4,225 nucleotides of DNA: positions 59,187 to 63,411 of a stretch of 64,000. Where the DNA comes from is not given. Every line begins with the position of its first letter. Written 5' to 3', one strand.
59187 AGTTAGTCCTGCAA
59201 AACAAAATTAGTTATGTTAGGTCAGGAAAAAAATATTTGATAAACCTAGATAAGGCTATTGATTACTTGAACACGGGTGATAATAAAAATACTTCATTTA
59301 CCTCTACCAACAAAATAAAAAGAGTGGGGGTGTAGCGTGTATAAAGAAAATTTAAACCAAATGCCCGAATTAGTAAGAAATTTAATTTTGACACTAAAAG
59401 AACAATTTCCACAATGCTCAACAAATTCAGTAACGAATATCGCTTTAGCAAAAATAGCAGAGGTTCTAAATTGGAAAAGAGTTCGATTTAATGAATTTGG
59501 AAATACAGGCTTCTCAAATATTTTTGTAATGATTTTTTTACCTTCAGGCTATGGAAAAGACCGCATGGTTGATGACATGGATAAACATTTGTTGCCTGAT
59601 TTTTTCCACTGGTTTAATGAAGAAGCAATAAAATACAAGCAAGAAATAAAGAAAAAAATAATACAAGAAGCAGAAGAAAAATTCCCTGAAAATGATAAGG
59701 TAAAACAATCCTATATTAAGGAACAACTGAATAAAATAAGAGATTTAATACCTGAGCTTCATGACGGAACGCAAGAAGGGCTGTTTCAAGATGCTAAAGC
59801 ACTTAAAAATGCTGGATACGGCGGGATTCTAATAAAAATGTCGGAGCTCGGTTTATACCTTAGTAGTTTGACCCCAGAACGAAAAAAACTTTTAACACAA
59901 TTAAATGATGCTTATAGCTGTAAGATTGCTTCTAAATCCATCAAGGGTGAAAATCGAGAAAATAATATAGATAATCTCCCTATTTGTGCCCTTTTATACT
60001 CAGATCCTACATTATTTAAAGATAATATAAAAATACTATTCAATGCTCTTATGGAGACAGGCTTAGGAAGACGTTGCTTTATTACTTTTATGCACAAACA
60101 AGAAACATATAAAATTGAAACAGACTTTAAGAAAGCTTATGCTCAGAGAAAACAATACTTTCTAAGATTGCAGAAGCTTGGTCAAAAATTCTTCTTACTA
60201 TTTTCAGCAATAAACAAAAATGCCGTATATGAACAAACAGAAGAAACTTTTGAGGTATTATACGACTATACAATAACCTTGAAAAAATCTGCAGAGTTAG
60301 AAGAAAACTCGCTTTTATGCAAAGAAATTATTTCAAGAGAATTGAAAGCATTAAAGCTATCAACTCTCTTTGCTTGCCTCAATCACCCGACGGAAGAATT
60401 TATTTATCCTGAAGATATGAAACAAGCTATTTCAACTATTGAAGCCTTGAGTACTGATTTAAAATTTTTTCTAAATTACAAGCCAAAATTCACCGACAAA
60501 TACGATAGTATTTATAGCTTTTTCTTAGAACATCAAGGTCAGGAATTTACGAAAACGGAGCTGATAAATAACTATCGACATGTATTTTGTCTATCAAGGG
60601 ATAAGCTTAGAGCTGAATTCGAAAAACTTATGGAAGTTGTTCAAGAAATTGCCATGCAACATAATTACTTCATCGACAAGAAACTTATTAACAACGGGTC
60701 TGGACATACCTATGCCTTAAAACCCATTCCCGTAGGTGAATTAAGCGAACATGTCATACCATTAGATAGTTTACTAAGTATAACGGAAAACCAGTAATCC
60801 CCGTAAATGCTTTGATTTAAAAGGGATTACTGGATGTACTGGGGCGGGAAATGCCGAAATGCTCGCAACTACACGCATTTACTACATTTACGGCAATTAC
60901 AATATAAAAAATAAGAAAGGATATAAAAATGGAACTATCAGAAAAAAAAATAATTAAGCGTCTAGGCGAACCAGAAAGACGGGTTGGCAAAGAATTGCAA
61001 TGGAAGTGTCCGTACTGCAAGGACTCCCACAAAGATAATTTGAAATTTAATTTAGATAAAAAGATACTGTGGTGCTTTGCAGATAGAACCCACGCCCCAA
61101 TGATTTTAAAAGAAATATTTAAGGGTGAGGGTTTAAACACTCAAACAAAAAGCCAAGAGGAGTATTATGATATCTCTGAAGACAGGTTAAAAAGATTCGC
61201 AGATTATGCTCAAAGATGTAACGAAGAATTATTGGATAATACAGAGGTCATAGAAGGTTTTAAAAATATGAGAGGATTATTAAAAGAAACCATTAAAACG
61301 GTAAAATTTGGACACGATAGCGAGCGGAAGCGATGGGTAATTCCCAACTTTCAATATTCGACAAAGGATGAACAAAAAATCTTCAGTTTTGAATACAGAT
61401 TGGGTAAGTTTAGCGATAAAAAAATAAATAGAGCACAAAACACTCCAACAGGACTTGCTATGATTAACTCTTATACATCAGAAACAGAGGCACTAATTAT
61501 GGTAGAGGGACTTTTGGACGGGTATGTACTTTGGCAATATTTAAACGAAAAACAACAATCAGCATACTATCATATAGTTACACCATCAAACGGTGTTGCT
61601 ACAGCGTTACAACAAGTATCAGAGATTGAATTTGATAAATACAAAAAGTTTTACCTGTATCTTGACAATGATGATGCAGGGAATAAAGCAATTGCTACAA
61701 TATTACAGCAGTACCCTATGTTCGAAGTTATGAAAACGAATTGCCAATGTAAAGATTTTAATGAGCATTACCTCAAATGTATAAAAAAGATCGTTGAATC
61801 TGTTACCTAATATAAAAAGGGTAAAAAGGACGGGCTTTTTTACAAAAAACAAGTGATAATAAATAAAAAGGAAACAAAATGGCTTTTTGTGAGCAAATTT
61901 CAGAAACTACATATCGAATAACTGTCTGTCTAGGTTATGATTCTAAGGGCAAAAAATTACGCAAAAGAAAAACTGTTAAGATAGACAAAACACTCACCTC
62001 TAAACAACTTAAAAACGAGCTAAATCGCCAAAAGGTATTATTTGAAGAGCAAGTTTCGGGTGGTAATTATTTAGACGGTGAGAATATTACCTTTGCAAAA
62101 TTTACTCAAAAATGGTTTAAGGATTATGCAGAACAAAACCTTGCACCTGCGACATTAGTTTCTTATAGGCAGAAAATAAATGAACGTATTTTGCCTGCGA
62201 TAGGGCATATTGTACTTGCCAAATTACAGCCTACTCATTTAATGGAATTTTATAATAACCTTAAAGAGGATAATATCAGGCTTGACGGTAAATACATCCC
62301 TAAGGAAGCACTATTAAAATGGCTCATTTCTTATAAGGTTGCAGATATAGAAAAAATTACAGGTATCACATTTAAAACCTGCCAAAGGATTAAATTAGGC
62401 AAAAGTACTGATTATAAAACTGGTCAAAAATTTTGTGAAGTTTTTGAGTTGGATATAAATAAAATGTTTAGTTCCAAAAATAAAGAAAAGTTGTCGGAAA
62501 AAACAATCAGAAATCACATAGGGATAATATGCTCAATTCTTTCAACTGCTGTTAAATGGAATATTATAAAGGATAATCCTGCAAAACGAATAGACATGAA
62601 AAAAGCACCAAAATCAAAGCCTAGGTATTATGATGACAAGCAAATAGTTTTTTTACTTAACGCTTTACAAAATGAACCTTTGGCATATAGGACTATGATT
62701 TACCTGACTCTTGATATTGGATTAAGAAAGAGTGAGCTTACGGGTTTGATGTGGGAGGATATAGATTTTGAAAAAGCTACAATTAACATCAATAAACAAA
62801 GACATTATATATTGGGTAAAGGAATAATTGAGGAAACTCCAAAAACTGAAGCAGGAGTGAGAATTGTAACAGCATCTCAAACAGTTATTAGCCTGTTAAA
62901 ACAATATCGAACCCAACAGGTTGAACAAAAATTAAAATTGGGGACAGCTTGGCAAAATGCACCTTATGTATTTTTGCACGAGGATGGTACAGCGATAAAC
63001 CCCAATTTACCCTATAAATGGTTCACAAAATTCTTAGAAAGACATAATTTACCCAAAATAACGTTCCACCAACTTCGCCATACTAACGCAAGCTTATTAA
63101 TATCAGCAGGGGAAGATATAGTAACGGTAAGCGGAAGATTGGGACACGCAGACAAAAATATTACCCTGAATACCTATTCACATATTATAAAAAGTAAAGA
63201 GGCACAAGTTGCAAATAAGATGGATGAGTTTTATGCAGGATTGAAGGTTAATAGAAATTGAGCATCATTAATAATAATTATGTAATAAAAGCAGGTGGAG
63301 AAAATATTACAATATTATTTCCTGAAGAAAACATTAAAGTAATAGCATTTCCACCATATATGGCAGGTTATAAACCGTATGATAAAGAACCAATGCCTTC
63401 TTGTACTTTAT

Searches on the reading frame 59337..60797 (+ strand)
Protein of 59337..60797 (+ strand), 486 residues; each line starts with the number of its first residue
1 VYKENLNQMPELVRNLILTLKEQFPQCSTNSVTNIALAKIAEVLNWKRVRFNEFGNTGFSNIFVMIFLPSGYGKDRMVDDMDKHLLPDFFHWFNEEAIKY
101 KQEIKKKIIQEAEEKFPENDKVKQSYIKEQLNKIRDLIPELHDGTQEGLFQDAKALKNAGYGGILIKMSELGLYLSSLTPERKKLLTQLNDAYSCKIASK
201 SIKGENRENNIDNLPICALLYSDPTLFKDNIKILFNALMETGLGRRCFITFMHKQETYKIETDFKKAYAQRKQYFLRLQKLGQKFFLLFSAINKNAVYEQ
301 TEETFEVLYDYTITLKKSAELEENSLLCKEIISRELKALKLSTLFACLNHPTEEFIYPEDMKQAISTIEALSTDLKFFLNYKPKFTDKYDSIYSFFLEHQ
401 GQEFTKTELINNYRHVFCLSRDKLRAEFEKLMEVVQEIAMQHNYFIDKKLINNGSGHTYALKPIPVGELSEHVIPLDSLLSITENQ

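Call 83: search_protein_families(library=pfam, proteins=[window:59337-60797:+], max_evalue=0.001)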
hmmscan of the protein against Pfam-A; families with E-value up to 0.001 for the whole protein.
window:59337-60797:+ (486 aa): 1 family
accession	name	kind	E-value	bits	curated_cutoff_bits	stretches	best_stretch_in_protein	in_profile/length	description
PF13148.11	DUF3987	-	1.6e-07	31.3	27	1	33-371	8-354/364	Protein of unknown function (DUF3987)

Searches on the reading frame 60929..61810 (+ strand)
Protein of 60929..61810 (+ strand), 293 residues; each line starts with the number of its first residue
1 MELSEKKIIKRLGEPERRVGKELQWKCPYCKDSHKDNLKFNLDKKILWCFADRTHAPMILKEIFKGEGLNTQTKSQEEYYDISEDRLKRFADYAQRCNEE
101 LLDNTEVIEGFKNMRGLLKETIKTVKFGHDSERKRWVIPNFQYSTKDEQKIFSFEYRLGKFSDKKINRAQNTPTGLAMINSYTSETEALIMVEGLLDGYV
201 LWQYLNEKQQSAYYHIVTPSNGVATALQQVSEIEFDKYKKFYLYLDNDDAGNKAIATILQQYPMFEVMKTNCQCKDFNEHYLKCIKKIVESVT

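Call 83: search_protein_families(library=pfam, proteins=[window:60929-61810:+], max_evalue=0.001)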
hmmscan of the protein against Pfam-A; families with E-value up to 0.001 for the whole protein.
window:60929-61810:+ (293 aa): 2 families
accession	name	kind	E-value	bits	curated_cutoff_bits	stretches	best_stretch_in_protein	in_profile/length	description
PF13155.12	Toprim_2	-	6.1e-07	30.2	22.1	1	190-279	1-86/88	Toprim-like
PF01751.28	Toprim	-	0.00036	21.1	23.1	1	189-260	2-78/96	Toprim domain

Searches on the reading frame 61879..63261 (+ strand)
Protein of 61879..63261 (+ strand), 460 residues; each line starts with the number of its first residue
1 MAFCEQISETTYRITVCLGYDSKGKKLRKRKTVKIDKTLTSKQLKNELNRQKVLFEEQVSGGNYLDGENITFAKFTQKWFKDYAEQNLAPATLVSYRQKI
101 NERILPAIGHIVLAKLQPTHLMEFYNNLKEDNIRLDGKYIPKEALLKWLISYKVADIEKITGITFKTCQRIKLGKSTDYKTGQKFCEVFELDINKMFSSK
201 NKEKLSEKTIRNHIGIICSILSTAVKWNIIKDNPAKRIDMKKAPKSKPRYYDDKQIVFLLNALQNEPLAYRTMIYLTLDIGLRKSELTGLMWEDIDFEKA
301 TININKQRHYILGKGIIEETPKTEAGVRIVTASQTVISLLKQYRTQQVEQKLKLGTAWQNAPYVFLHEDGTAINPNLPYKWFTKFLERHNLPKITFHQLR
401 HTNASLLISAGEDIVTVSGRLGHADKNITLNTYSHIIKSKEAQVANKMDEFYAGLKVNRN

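Call 83: search_protein_families(library=pfam, proteins=[window:61879-63261:+], max_evalue=0.001)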
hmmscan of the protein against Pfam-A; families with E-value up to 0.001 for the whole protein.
window:61879-63261:+ (460 aa): 3 families
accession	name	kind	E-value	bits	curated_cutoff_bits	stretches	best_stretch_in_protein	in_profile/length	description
PF00589.27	Phage_integrase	-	1.6e-24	87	27.1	1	252-436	4-168/172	Phage integrase family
PF14659.12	Phage_int_SAM_3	-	6.4e-13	49.2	22.6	1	71-128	1-57/58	Phage integrase, N-terminal SAM-like domain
PF13102.12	Phage_int_SAM_5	-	7.8e-05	23.4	22.3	0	185-237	50-97/98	Phage integrase SAM-like domain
